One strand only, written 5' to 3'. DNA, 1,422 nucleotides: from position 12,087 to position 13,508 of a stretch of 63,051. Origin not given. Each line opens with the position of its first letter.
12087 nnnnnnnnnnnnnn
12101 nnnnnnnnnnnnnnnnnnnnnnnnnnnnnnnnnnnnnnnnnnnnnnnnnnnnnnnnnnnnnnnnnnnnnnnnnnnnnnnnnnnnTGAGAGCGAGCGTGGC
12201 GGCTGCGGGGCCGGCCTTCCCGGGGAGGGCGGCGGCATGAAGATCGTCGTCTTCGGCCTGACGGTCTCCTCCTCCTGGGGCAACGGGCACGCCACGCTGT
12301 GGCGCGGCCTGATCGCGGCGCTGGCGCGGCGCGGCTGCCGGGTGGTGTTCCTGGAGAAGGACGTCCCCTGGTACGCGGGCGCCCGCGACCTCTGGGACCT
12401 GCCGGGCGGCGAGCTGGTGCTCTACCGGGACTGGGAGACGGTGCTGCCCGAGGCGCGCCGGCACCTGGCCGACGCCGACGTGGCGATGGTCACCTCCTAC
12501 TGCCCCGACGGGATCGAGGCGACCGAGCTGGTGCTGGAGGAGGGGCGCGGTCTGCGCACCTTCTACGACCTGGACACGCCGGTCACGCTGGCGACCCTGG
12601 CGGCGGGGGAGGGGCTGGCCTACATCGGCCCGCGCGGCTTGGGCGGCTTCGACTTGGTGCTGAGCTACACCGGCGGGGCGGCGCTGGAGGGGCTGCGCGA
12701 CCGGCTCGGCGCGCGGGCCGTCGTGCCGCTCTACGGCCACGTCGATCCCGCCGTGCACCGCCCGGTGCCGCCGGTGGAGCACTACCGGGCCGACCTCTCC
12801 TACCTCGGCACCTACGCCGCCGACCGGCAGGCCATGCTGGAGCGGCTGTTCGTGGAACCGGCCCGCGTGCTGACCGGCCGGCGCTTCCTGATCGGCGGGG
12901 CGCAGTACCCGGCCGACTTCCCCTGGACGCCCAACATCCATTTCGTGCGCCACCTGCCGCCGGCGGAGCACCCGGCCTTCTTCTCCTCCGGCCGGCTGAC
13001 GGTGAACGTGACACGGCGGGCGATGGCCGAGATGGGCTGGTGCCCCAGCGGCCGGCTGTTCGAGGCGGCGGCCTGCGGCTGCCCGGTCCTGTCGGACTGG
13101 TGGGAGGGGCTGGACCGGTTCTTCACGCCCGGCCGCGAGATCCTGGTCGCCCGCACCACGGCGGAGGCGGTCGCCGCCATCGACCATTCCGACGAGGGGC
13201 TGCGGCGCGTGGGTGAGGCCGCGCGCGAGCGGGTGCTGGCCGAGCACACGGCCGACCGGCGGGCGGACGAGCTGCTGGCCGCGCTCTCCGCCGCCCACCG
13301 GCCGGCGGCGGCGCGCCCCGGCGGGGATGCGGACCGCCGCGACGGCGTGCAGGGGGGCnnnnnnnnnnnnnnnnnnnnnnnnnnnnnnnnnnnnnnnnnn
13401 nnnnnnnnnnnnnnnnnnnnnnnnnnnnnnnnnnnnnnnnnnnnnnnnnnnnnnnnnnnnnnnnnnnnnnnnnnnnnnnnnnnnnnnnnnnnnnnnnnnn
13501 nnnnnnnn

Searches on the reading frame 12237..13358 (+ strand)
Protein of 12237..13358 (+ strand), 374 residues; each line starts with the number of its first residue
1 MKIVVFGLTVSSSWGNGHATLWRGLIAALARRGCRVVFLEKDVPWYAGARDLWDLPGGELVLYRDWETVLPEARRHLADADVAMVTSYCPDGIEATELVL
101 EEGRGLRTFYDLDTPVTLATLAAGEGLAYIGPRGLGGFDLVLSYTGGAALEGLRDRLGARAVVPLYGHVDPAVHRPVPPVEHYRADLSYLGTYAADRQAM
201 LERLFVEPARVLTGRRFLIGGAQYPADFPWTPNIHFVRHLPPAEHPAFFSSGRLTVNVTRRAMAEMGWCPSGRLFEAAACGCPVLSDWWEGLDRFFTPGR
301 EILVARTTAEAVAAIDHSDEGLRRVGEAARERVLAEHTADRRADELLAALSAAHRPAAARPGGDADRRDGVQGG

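Call 6: search_protein_families(library=pfam, proteins=[window:12237-13358:+], max_evalue=0.01)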
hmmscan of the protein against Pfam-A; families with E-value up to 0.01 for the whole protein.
window:12237-13358:+ (374 aa): 2 families
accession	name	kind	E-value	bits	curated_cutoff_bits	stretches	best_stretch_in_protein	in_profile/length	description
PF13524.12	Glyco_trans_1_2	-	1.6e-41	142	25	1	198-348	2-144/144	Glycosyl transferase-like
PF13692.12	Glyco_trans_1_4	-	0.0053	17.5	27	0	216-313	35-133/142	Glycosyl transferases group 1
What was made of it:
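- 12237..13361 (+): g3, CgeB-like GT-B (GT4-fold) glycosyltransferase, 374 aa. Glyco_trans_1_2, 142 bits (call 6).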

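Call 7: search_protein_families(library=ncbifam, proteins=[window:12237-13358:+], max_evalue=0.01)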
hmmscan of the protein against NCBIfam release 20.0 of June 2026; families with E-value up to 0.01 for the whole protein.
window:12237-13358:+ (374 aa): 0 families

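Call 17: search_solved_structures(query=window:12237-13358:+, max_evalue=1)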
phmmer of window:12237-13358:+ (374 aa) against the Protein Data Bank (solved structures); distinct sequences matched with E-value up to 1: 8.
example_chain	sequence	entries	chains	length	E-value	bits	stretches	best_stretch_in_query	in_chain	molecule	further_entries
1vpx_A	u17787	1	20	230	0.21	13.7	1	56-139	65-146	PROTEIN (Transaldolase (EC 2.2.1.2))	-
7d3k_3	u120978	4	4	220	0.39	12.8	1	176-241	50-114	O/TIBET/99 VP3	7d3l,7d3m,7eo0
5ddj_3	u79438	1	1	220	0.39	12.8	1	176-241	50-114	Foot and mouth disease virus, VP3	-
23it_3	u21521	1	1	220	0.4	12.8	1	176-241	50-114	VP3 of capsid protein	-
5ac9_3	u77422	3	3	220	0.41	12.7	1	176-241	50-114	VP2 | O1 Manisa VP3 | Capsid protein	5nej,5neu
7dss_3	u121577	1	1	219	0.53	12.4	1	176-241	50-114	VP3 of O-type FMDV capsid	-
7dst_C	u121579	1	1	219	0.54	12.3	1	176-241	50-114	VP3 of O type FMDV capsid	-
7eno_3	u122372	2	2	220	0.54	12.3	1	176-241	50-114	VP3 of O type FMDV capsid | VP3 of O type FMDV capsid protein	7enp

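Call 32: find_homologous_proteins(query=window:12237-13358:+, max_evalue=0.00001)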
Query window:12237-13358:+ (374 aa): 8000 proteins with E <= 0.00001 among 8000 candidates; the best 120 are listed.
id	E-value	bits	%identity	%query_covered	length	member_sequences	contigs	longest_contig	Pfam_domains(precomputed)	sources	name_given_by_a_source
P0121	1.6e-251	852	100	100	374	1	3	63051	PF13524.13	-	-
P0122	2.9e-190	650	69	94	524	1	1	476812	PF13524.13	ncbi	-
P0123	1.7e-183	628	76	100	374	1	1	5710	PF13524.13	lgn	-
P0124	8.8e-179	613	74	100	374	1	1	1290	PF13524.13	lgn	-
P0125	1.6e-178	612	76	95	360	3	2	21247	PF13524.13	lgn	-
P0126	4.9e-178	610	75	100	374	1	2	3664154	PF13524.13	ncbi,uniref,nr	ncbi:glycosyltransferase [Aerophototrophica crusticola]|uniref:Glycosyltransferase n=1 Tax=Aerophoto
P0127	4.1e-177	607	76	96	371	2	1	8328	PF13524.13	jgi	jgi:spore maturation protein CgeB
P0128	7.6e-176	603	77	91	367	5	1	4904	PF13524.13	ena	-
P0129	3.0e-175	601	75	95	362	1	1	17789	PF13524.13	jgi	jgi:spore maturation protein CgeB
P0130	4.4e-175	600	75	95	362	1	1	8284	PF13524.13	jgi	jgi:spore maturation protein CgeB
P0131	2.4e-174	598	74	95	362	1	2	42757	PF13524.13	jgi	jgi:spore maturation protein CgeB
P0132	2.5e-174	598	76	96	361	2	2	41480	PF13524.13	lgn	-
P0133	5.4e-174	597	76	94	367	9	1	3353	PF13524.13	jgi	jgi:spore maturation protein CgeB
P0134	5.9e-174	597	73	96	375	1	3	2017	PF13524.13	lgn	-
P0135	8.3e-174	596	77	97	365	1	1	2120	PF13524.13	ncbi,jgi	jgi:spore maturation protein CgeB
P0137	1.6e-173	595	76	96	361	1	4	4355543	PF13524.13,PF20706.4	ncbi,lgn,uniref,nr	ncbi:CgeB family protein [Rhodospirillum centenum]|uniref:Spore protein YkvP/CgeB glycosyl transfera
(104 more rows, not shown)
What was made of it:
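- g3 belongs to the CgeB (spore maturation) family (calls 6, 32).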

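Call 48: predict_structure(alignment_id=A2)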
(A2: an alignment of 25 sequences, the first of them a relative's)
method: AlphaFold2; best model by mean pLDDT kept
length: 374 residues; sequences in the alignment: 25
mean_pLDDT: 90.6   pTM: 0.87
mean pLDDT of the five models: 90.6, 88.3, 88.2, 88.1, 86.9
residues with pLDDT >= 90: 276; 70-90: 76; 50-70: 5; < 50: 17
segments of 3 or more residues with pLDDT < 50: 358-374
pLDDT, mean of each block of 10 residues (from residue 1): 95 78 94 98 85 91 96 98 96 96 95 90 90 93 92 95 93 93 96 90 98 97 89 91 89 95 85 92 95 95 98 98 98 96 97 69 36 38
secondary structure, 60 per line:
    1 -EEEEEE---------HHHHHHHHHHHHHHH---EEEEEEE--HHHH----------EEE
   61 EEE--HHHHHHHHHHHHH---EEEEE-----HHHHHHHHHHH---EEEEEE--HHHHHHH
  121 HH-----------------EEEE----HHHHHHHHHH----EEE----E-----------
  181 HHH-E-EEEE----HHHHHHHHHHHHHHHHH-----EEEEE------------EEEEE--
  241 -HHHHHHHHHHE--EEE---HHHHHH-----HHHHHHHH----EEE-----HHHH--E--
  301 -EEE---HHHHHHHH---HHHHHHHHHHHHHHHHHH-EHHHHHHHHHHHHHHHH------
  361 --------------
elements in order: E2-7 H17-31 E35-41 H44-47 E58-63 H66-78 E82-86 H92-102 E106-111 H114-122 E140-143 H148-157 E162-164 E187-190 H195-211 E217-221 E234-238 H242-251 E255-257 H261-266 H272-279 E284-286 H292-295 E302-304 H308-315 H319-336 H339-354
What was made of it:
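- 12237..13361 (+): AlphaFold model with pLDDT 90.6 (call 48).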

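Call 51: fold_search(model_id=the predicted structure, library=pdb)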
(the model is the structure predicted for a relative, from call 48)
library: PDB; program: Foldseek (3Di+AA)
matches with E <= 10: 1387; with E <= 0.001: 290
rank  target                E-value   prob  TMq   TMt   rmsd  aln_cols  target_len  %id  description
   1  7qsg_A                2.7e-12  1.00  0.69  0.68   5.0       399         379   16  Methylmannose polysaccharide mannosyltransferase from M. hassiacum (released 2023-01-25)
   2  6kih_B                5.1e-12  1.00  0.64  0.60   6.0       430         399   15  Sucrose-phosphate synthase (tll1590) from Thermosynechococcus elongatus (released 2020-05-27)
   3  6kih_A                1.1e-11  1.00  0.67  0.63   5.6       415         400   14  Sucrose-phosphate synthase (tll1590) from Thermosynechococcus elongatus (released 2020-05-27)
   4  2jjm_A                1.2e-11  1.00  0.68  0.71   5.0       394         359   14  Crystal Structure of a family GT4 glycosyltransferase from Bacillus anthracis ORF BA1558. (released 2008-08-05)
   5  9v0l                  1.8e-11  1.00  0.66  0.69   4.8       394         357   15  UDP-binding PsBGluT, a tetrahydrobiopterin glucosyltransferase from Pseudanabaena sp. Chao 1811 (released 2025-11-26)
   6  3c48_B                1.8e-11  1.00  0.42  0.40  10.6       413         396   15  Structure of the retaining glycosyltransferase MshA: The first step in mycothiol biosynthesis. Organism: Corynebacteri (released 2008-03-25)
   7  3c4q_A                2.6e-11  1.00  0.69  0.66   5.4       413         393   16  Structure of the retaining glycosyltransferase MshA : The first step in mycothiol biosynthesis. Organism : Corynebacte (released 2008-04-01)
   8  7fga_B                4.5e-11  1.00  0.63  0.67   5.1       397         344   14  Alpha-1,2-glucosyltransferase_UDP_sucrose_tll1591 (released 2022-06-01)
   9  3mbo_E                5.4e-11  1.00  0.69  0.69   5.1       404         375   14  Crystal Structure of the Glycosyltransferase BaBshA bound with UDP and L-malate (released 2010-09-29)
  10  3mbo_D                6.0e-11  1.00  0.67  0.67   5.3       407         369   15  Crystal Structure of the Glycosyltransferase BaBshA bound with UDP and L-malate (released 2010-09-29)
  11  3mbo_B                6.7e-11  1.00  0.68  0.69   4.8       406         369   14  Crystal Structure of the Glycosyltransferase BaBshA bound with UDP and L-malate (released 2010-09-29)
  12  5zer_A                6.7e-11  1.00  0.64  0.67   5.7       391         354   16  UDP Glucose alpha tetrahydrobiopterin glycosyltransferase from Synechococcus species PCC 7942 - BH2 complex form (released 2019-03-06)
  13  8x3q_A                7.4e-11  1.00  0.64  0.69   5.1       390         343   14  tll1591 with alpha-glucan 4sugar (released 2024-10-16)
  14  5ze7_A                9.7e-11  1.00  0.63  0.67   5.7       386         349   16  UDP Glucose alpha tetrahydrobiopterin glycosyltransferase from Synechococcus species PCC 7942 - apo form (released 2019-03-06)
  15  3oka_A                1.1e-10  1.00  0.63  0.63   5.8       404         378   16  Crystal structure of Corynebacterium glutamicum PimB' in complex with GDP-Man (triclinic crystal form) (released 2010-09-15)
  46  7qsg_B                2.1e-09  1.00  0.58  0.70   5.9       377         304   14  Methylmannose polysaccharide mannosyltransferase from M. hassiacum (released 2023-01-25)
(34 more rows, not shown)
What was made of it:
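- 12237..13361 (+): Foldseek finds ManT 7qsg, sucrose-phosphate synthase, BshA and MshA, among others, at TM 0.64-0.70 (call 51).
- On Mycobacterial polymethylated polysaccharide clusters: ManT is the top fold hit for g3, but is barely separated from other GT4 structures (call 51).
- Closest known: Two-step. Same: The g3 fold matches sucrose-phosphate synthase, TreT and similar enzymes (call 51).
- The best structural match of g3 is the methylmannose-polysaccharide mannosyltransferase ManT (call 51).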

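Call 66: find_encoding_contigs(protein=P0137, flank=10000, max_places=2)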
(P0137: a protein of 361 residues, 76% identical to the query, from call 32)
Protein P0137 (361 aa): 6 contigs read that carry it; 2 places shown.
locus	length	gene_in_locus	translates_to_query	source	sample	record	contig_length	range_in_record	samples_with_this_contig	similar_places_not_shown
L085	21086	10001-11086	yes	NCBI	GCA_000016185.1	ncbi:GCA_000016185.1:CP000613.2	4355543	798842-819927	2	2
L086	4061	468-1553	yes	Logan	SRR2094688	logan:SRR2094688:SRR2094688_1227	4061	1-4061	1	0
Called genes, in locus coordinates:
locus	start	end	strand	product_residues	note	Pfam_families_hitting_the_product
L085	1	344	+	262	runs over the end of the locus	PF04116:FA_hydroxylase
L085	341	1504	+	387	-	-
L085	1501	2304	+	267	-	PF12804:NTP_transf_3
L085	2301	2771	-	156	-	PF12802:MarR_2 (weak), PF01047:MarR (weak), PF12840:HTH_20 (weak), PF13404:HTH_AsnC-type, PF13412:HTH_24, PF13545:HTH_Crp_2 (weak), PF09339:HTH_IclR, PF01037:AsnC_trans_reg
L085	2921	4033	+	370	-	PF05222:AlaDh_PNT_N, PF01488:Shikimate_DH (faint), PF03807:F420_oxidored (faint), PF01262:AlaDh_PNT_C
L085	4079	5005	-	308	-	PF13691:Lactamase_B_4 (weak), PF23023:Anti-Pycsar_Apyc1, PF00753:Lactamase_B, PF12706:Lactamase_B_2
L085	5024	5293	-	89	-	-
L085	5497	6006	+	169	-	PF12802:MarR_2, PF01047:MarR (weak), PF13463:HTH_27 (weak)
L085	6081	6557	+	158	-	PF04273:BLH_phosphatase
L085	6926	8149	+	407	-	PF10098:DUF2336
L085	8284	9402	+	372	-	PF01658:Inos-1-P_synth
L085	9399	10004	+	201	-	PF00300:His_Phos_1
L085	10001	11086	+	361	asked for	PF20706:GT4-conflict (faint), PF13524:Glyco_trans_1_2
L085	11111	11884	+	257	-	PF00483:NTP_transferase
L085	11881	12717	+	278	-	PF08003:Methyltransf_9, PF13489:Methyltransf_23, PF13847:Methyltransf_31, PF08241:Methyltransf_11, PF08242:Methyltransf_12, PF13649:Methyltransf_25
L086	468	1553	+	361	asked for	PF20706:GT4-conflict (faint), PF13524:Glyco_trans_1_2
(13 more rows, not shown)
